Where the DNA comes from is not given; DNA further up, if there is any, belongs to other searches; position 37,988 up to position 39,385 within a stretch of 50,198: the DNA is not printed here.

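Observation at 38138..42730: Four-gene minus-strand cassette: small protein, BRCT-like MoxR/AAA_5 ATPase with deviant P-loop, HExxH-vWA protein and a classical AAA+ ATPase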

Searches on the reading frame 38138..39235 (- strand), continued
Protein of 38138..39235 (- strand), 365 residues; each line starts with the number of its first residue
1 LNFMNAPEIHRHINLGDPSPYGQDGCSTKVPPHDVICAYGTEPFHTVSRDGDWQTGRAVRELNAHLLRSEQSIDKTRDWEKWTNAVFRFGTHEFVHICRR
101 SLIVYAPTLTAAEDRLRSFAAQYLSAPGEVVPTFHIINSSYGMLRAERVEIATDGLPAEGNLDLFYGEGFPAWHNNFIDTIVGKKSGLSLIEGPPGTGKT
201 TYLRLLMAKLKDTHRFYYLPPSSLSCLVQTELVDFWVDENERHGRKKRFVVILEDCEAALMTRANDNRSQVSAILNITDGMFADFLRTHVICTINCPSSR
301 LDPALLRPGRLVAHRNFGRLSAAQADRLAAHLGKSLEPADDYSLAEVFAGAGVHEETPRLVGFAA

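Call 90: search_dna_similar(query=window:38138-39235:-, collection=plasmids, mode=protein, max_evalue=1e-10, max_rows=12)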
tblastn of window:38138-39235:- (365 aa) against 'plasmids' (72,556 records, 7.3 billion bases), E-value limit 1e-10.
Records with a match: 2; places in all: 2; records where one place covers at least 80% of the query: 0.
Best place of each record, by identity: <60% 2.
By first word of the organism name: Persicobacter 1; Bernardetia 1.
By predicted mobility (MOB-suite, as given by PLSDB): non-mobilizable 2.
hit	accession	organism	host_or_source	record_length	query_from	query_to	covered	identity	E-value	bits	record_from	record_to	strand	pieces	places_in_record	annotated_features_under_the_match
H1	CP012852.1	Persicobacter sp. JZB09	cell culture,soil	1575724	130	363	64%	30.2%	9e-24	110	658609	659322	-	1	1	none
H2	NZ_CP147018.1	Bernardetia sp. Wsw4-3y2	Red alga,Red algae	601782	157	348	53%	31.3%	5e-21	102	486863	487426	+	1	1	AAA family ATPase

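Call 95: search_protein_families(library=phrogs, proteins=[window:38138-39235:-], max_evalue=0.001)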
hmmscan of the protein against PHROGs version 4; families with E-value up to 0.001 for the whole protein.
window:38138-39235:- (365 aa): 6 families
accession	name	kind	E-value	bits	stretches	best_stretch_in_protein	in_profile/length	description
phrog_14322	-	unknown function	5.8e-17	63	1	185-352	225-385/398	-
phrog_33861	-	unknown function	1.7e-12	47.8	1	238-333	274-369/407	-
phrog_7485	-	unknown function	4.1e-08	33.6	1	189-328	230-370/430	-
phrog_35110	-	unknown function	7.9e-05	22.6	1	239-347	324-434/455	-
phrog_10440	-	unknown function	0.00041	20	1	246-335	284-369/483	-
phrog_9172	-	unknown function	0.00056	19.9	1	184-310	105-235/509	-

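Call 97: fold_search(model_id=the predicted structure, library=viral)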
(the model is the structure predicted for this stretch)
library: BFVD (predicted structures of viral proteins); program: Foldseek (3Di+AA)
matches with E <= 10: 1354; with E <= 0.001: 203
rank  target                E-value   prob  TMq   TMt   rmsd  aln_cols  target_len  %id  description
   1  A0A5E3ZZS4            9.5e-22  1.00  0.62  0.49   6.7       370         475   21  (no name in the UniProt tables at hand)
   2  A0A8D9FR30            9.0e-20  1.00  0.55  0.50   8.4       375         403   18  Putative ATPase [uncultured marine phage]
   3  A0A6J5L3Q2            2.4e-19  1.00  0.56  0.55   6.4       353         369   21  AAA domain containing protein [uncultured Caudovirales phage]
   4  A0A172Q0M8            2.6e-16  1.00  0.49  0.38  13.3       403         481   17  AAA+ ATPase domain-containing protein [Acinetobacter phage vB_AbaM_ME3]
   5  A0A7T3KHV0            3.6e-16  1.00  0.50  0.46   9.2       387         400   17  Putative AAA/AAA+ superfamily ATPase [Campylobacter phage F374]
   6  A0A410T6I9            9.8e-16  1.00  0.47  0.44  13.3       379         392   17  (no name in the UniProt tables at hand)
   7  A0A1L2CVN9            1.4e-14  1.00  0.55  0.56   7.8       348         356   16  AAA+ ATPase domain-containing protein [Pectobacterium phage vB_PcaM_CBB]
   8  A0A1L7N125            1.6e-14  1.00  0.48  0.39   9.6       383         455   17  AAA+ ATPase domain-containing protein [Ralstonia phage RP12]
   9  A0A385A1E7            3.6e-14  1.00  0.49  0.37  14.9       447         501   13  (no name in the UniProt tables at hand)
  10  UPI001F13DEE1         5.2e-14  1.00  0.53  0.50   8.5       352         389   14  (no name look-up for this kind of identifier)
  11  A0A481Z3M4            8.3e-14  1.00  0.48  0.31   8.3       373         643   15  AAA family ATPase [Mimivirus LCMiAC02]
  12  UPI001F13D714         1.1e-13  1.00  0.55  0.49   7.6       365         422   14  (no name look-up for this kind of identifier)
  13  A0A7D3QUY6            1.4e-13  1.00  0.48  0.34   8.0       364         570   14  AAA ATPase protein [Fadolivirus FV1/VV64]
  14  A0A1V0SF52            6.4e-13  1.00  0.41  0.23  13.2       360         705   14  AAA family ATPase [Hokovirus HKV1]
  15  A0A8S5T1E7            9.2e-13  1.00  0.44  0.41   9.4       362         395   15  ATPase [Myoviridae sp. ctWb16]
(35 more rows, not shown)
